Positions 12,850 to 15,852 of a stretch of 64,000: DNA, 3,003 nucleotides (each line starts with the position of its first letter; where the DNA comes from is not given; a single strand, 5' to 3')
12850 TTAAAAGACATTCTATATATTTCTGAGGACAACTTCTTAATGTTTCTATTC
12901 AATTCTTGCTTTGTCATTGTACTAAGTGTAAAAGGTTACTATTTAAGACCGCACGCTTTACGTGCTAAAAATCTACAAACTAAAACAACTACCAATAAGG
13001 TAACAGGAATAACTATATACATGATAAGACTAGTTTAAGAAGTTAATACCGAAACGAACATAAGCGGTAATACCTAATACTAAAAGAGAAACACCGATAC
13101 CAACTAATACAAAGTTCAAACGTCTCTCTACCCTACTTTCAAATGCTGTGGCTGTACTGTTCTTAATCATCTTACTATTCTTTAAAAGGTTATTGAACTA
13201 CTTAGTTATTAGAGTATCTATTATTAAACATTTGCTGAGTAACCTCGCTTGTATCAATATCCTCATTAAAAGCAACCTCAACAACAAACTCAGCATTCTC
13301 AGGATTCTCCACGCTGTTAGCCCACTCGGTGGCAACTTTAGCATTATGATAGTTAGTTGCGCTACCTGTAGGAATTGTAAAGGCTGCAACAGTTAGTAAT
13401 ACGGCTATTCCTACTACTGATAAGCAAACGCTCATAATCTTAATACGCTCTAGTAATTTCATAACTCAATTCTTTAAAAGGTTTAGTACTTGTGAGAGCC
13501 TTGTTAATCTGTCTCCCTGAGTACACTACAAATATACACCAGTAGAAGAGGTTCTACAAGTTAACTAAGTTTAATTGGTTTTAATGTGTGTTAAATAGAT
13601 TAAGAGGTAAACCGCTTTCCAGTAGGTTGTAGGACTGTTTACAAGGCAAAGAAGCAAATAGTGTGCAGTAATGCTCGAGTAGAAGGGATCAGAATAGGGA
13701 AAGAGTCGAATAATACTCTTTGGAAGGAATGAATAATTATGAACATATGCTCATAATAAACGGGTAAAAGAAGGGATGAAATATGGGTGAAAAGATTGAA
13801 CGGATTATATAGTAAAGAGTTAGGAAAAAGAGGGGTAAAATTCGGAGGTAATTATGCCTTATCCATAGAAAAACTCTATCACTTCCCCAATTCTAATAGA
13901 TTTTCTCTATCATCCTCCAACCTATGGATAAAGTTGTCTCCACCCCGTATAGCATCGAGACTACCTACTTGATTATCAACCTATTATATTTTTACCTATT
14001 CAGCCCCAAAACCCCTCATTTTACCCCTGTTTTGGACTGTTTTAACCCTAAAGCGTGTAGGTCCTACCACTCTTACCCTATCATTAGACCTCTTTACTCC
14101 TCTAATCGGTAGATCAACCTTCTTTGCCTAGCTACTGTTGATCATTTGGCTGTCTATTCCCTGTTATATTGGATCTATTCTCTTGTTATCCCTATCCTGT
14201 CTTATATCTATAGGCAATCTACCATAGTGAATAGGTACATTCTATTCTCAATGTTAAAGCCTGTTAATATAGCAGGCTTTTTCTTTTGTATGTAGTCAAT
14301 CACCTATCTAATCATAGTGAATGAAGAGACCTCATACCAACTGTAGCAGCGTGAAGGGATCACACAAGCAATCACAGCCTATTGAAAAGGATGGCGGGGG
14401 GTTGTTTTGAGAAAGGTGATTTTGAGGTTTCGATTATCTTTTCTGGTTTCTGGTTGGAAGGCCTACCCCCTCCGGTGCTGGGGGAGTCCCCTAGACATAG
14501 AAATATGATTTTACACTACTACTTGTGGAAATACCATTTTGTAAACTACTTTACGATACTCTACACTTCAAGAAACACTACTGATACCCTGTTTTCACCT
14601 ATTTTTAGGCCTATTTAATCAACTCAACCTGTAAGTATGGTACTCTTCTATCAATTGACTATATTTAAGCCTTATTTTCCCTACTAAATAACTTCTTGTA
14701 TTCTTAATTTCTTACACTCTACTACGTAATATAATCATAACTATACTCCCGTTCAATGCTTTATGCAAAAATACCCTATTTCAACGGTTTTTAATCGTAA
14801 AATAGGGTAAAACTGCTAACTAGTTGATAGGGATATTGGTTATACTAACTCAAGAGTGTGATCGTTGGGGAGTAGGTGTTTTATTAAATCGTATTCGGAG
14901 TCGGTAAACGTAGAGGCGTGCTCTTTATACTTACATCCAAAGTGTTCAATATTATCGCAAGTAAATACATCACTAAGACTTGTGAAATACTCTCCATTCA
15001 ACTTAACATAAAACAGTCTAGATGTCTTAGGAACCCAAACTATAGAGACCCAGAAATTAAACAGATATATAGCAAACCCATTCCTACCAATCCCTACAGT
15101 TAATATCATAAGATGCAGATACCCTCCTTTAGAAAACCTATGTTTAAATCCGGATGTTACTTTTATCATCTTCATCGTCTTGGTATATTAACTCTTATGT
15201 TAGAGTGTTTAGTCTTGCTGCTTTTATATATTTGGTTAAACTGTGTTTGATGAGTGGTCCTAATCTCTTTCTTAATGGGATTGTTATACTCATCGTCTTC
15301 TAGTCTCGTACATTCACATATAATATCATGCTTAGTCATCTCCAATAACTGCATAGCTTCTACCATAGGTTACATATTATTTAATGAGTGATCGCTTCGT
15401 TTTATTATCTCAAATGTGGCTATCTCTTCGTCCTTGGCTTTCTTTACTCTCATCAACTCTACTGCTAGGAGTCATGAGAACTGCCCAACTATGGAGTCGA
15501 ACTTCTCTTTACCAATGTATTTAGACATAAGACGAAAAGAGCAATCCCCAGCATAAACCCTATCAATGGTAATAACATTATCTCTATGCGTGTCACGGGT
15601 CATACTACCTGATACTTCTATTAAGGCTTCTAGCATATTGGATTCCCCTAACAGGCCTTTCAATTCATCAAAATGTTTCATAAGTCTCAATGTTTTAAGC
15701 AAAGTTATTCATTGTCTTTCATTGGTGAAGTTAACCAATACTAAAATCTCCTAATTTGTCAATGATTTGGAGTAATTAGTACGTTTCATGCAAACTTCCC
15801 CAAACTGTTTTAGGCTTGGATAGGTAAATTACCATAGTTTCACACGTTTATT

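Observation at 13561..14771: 1.2-kb gene desert inside an otherwise gap-free early region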

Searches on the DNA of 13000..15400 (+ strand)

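Call 6: search_dna_similar(query=window:13000-15400:+, collection=phages, mode=distant, max_rows=30)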
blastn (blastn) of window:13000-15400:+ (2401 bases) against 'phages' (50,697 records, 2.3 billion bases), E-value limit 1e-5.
No match.

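Call 8: search_rna_families(source=window, start=13200, end=15000, threshold=evalue, max_evalue=10)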
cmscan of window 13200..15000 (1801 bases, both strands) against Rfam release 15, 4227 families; matches with E-value up to 10: 5.
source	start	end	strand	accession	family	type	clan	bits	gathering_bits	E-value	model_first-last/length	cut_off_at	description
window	14427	14453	+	RF01355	CRISPR-DR26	Gene; CRISPR;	-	23.1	39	0.49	1-25/25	no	CRISPR RNA direct repeat element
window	13207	13317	-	RF01572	DdR4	Gene; snRNA; snoRNA; CD-box;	-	18.8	70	9.7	1-106/106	no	Dictyostelium snoRNA DdR4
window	14178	14285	+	RF00513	Trp_leader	Cis-reg; leader;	-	18.1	41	1.7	1-100/100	no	Tryptophan operon leader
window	14271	14289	+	RF00489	ctRNA_p42d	Gene; antisense;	-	16.6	50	3.8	1-46/46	no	ctRNA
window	14253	14338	-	RF02607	AbsR25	Gene; sRNA;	-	16.3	47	9.9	1-164/164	no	Acinetobacter sRNA 25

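Call 68: search_rna_families(source=window, start=14300, end=14850, threshold=evalue, max_evalue=10, show_alignments=3)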
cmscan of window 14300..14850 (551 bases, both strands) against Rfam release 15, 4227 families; matches with E-value up to 10: 4.
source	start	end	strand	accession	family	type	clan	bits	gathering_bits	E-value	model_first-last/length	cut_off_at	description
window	14427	14453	+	RF01355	CRISPR-DR26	Gene; CRISPR;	-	23.1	39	0.15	1-25/25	no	CRISPR RNA direct repeat element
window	14407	14552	+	RF01981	PCGEM1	Gene; lncRNA;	-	17.8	75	6.9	1-132/132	no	Prostate-specific transcript 1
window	14754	14828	-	RF00678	mir-140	Gene; miRNA;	-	12.7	70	7.9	1-79/79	no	mir-140 microRNA precursor family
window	14420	14463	-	RF01933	bxd_5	Gene; lncRNA;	-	10.4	50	8.1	1-57/57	no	Bithoraxoid conserved region 5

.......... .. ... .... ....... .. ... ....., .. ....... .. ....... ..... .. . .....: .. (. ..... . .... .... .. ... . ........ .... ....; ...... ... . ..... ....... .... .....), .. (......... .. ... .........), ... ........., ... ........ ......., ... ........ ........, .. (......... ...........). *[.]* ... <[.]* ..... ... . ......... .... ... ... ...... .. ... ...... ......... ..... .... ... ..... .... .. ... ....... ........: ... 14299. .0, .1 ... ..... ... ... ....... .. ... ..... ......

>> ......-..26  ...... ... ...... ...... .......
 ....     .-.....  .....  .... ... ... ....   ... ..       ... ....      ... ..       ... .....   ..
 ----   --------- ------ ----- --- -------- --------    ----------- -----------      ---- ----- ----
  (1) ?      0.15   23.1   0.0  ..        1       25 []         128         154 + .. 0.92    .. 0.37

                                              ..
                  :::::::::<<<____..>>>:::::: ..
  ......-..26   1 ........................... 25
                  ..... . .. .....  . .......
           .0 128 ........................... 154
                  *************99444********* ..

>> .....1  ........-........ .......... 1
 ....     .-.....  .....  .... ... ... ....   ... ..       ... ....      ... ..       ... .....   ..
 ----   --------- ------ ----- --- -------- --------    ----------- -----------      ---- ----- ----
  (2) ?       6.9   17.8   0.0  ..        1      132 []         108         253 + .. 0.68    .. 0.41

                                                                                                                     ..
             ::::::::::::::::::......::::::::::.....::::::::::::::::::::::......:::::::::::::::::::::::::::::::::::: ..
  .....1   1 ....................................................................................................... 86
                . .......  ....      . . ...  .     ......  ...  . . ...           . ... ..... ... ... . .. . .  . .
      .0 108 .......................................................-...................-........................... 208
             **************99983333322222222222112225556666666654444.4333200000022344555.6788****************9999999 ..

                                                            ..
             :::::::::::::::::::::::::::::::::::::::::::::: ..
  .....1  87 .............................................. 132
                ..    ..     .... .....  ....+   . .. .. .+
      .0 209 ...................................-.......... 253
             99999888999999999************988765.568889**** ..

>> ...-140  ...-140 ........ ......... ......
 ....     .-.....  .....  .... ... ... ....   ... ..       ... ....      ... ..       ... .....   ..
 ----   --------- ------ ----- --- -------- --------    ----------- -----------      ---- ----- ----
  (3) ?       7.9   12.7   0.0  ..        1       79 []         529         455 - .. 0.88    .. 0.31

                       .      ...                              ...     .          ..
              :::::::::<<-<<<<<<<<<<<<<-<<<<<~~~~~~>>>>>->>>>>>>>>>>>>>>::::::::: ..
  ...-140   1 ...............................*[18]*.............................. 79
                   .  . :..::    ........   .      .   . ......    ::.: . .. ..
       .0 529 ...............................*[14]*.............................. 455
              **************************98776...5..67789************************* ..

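Call 87: search_dna_similar(query=window:13500-13990:+, collection=phages, mode=distant, max_evalue=1, max_rows=10)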
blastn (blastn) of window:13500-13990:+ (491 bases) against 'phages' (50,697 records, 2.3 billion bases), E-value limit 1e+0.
No match.

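Call 88: search_dna_similar(query=window:14369-14842:+, collection=phages, mode=distant, max_evalue=1, max_rows=10)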
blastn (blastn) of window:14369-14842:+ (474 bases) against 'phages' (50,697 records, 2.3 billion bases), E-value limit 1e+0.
No match.
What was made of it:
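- Tried and rejected: No match at E up to 1 (calls 6, 87, 88).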

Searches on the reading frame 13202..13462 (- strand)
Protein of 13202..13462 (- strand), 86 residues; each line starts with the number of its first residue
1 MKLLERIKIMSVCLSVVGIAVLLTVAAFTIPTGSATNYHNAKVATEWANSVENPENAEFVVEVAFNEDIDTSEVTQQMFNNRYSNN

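Call 21: find_encoding_contigs(protein=window:13202-13462:-, flank=10000, max_places=10)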
Protein window:13202-13462:- (86 aa): 3 contigs read that carry it; 2 places shown.
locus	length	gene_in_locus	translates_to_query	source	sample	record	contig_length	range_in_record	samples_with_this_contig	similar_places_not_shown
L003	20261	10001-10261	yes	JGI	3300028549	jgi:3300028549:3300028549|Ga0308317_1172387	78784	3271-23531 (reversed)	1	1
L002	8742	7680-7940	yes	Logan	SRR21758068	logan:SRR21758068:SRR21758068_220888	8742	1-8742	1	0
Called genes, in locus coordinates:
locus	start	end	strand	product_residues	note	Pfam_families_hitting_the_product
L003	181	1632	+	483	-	-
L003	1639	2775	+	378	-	-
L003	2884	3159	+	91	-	-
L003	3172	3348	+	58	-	-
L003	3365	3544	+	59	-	-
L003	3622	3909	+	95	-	-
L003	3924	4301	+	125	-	-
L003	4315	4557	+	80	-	-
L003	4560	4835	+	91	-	-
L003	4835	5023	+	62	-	-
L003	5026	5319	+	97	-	-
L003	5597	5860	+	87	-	-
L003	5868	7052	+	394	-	-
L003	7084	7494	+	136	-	-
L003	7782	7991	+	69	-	-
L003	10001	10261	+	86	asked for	-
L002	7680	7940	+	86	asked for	-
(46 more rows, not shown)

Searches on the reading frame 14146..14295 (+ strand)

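Call 61: search_protein_families(library=pfam, proteins=[window:14146-14295:+], max_evalue=1)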
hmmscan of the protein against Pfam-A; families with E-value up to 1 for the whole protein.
window:14146-14295:+ (49 aa): 0 families

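Call 62: search_protein_families(library=phrogs, proteins=[window:14146-14295:+], max_evalue=1)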
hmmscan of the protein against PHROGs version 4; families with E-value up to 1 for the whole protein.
window:14146-14295:+ (49 aa): 1 family
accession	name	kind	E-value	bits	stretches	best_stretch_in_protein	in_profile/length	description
phrog_24362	-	unknown function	0.066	14.6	1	1-37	20-54/89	-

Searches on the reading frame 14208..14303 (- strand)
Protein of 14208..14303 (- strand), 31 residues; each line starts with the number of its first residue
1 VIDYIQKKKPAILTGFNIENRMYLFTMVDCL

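Call 61: search_protein_families(library=pfam, proteins=[window:14208-14303:-], max_evalue=1)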
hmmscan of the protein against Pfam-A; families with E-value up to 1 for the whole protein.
window:14208-14303:- (31 aa): 1 family
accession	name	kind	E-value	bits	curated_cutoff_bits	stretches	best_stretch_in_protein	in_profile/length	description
PF03104.25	DNA_pol_B_exo1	-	0.1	12.4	23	1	2-20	151-169/242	DNA polymerase family B, exonuclease domain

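Call 62: search_protein_families(library=phrogs, proteins=[window:14208-14303:-], max_evalue=1)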
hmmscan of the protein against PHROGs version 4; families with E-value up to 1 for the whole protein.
window:14208-14303:- (31 aa): 1 family
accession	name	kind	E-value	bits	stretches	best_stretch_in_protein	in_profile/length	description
phrog_262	-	DNA, RNA and nucleotide metabolism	0.11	11.6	1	2-20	190-208/856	DNA polymerase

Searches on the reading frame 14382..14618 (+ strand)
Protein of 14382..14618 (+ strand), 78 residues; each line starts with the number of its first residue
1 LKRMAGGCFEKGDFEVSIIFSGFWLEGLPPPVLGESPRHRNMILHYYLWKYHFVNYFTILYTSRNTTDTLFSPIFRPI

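Call 61: search_protein_families(library=pfam, proteins=[window:14382-14618:+], max_evalue=1)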
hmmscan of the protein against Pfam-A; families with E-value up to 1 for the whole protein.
window:14382-14618:+ (78 aa): 0 families

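Call 62: search_protein_families(library=phrogs, proteins=[window:14382-14618:+], max_evalue=1)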
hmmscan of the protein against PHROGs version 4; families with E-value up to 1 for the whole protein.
window:14382-14618:+ (78 aa): 0 families
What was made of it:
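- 14382..14618 (+): 78-codon TTG-started ORF, open in both phages but judged not to be a gene. No Pfam or PHROG hit (calls 61, 62).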

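Call 71: search_protein_representatives(protein=window:14382-14618:+)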
Query: 78 residues. Proteins with E-value up to 0.001 (for the whole library): 1; up to 1e-10: 0; up to 1e-30: 0. The best 1 are listed.
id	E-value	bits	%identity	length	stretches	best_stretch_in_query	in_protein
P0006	3.2e-04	36.7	37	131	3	16-53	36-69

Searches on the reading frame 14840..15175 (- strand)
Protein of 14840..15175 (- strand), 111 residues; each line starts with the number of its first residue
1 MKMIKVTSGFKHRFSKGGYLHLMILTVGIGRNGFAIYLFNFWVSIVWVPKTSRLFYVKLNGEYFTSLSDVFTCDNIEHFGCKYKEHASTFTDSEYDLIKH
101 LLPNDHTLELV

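Call 15: find_related_loci(query=window:14840-15175:-, collection=viral_contigs, flank=10000)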
Query window:14840-15175:- (111 aa) in viral_contigs; peptide patterns used: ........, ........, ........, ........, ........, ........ (x = any residue, [..] = any of these).
11 stretches matched a pattern, but none encodes a relative of the query by tblastn (E <= 1e-3).

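Call 20: find_encoding_contigs(protein=window:14840-15175:-, flank=10000, max_places=10)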
Protein window:14840-15175:- (111 aa): 3 contigs read that carry it; 2 places shown.
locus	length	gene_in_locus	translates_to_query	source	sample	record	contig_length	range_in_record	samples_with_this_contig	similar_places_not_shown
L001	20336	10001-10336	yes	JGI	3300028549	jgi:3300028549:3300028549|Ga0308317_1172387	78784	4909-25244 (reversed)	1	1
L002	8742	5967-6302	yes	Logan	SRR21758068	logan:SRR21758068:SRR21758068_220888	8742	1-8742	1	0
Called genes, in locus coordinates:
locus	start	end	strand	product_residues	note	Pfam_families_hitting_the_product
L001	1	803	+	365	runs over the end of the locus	-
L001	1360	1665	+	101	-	-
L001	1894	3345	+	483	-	-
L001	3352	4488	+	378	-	-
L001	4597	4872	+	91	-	-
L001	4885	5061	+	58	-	-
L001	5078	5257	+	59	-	-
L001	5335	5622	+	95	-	-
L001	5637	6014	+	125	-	-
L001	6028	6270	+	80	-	-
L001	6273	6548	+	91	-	-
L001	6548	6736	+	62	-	-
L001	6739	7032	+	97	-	-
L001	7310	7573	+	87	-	-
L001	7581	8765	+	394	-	-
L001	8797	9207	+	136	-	-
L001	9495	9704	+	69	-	-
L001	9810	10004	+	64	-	-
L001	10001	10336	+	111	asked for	-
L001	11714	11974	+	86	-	-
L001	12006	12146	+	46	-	-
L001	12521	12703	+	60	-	-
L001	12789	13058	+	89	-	PF24229:Phage_TreK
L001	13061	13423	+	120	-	-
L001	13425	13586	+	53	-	-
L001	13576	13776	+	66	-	-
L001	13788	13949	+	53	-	-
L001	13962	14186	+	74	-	-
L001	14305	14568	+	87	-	-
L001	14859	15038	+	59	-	-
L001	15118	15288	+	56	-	-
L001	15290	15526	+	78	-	-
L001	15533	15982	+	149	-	-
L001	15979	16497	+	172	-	-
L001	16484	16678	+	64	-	-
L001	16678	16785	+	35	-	-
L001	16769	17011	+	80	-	-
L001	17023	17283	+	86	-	-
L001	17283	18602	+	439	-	PF13604:AAA_30, PF13245:AAA_19, PF01443:Viral_helicase1 (faint), PF13538:UvrD_C_2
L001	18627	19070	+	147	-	-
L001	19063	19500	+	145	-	PF08299:Bac_DnaA_C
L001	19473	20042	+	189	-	PF24608:PDDEXK_15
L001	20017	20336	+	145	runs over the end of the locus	-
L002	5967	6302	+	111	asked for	-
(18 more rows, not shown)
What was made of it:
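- Checked: Public gene calls on the source contig leave 13463-14839 (1377 nt) empty (calls 20, 21).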

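Call 55: search_protein_families(library=phrogs, proteins=[L001:8797-9207:+, L001:9495-9704:+, L001:9810-10004:+, L001:10001-10336:+, L001:11714-11974:+, L001:12006-12146:+, L001:12521-12703:+, L001:12789-13058:+, L001:13061-13423:+, L001:18627-19070:+], max_evalue=0.01)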
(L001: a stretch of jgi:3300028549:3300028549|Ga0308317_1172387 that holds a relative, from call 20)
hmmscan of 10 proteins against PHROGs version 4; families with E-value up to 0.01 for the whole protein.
L001:8797-9207:+ (136 aa): 0 families

L001:9495-9704:+ (69 aa): 0 families

L001:9810-10004:+ (64 aa): 0 families

L001:10001-10336:+ (111 aa): 0 families

L001:11714-11974:+ (86 aa): 0 families

L001:12006-12146:+ (46 aa): 0 families

L001:12521-12703:+ (60 aa): 0 families

L001:12789-13058:+ (89 aa): 2 families
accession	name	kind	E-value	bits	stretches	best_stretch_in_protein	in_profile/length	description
phrog_3164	-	unknown function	6.3e-16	59.3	1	8-83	14-78/94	-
phrog_16821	-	unknown function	3.1e-06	28.2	1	59-83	18-42/58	-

L001:13061-13423:+ (120 aa): 0 families

L001:18627-19070:+ (147 aa): 0 families

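Call 56: search_protein_families(library=phrogs, proteins=[L001:13962-14186:+, L001:14305-14568:+, L001:15290-15526:+, L001:15533-15982:+, L001:15979-16497:+, L001:16769-17011:+, L001:17023-17283:+, L001:19063-19500:+, L001:5637-6014:+, L001:6739-7032:+], max_evalue=0.01)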
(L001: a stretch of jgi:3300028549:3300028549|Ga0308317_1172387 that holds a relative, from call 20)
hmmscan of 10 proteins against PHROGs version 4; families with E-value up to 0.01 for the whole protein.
L001:13962-14186:+ (74 aa): 0 families

L001:14305-14568:+ (87 aa): 0 families

L001:15290-15526:+ (78 aa): 0 families

L001:15533-15982:+ (149 aa): 0 families

L001:15979-16497:+ (172 aa): 0 families

L001:16769-17011:+ (80 aa): 0 families

L001:17023-17283:+ (86 aa): 0 families

L001:19063-19500:+ (145 aa): 0 families

L001:5637-6014:+ (125 aa): 1 family
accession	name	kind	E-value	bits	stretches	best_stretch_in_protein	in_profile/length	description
phrog_32401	-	unknown function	5.7e-10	40.4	1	18-82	64-130/140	-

L001:6739-7032:+ (97 aa): 0 families

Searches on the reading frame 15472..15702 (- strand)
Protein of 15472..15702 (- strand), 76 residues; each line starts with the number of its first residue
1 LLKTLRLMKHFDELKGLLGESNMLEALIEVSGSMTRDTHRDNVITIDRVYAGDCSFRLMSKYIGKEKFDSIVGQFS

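Call 33: find_homologous_proteins(query=window:15472-15702:-, max_evalue=0.01)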
Query window:15472-15702:- (76 aa): 1 proteins with E <= 0.01 among 1 candidates.
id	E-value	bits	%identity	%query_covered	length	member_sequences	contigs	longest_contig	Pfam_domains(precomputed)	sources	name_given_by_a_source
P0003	9.9e-38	145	100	91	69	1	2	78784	-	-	-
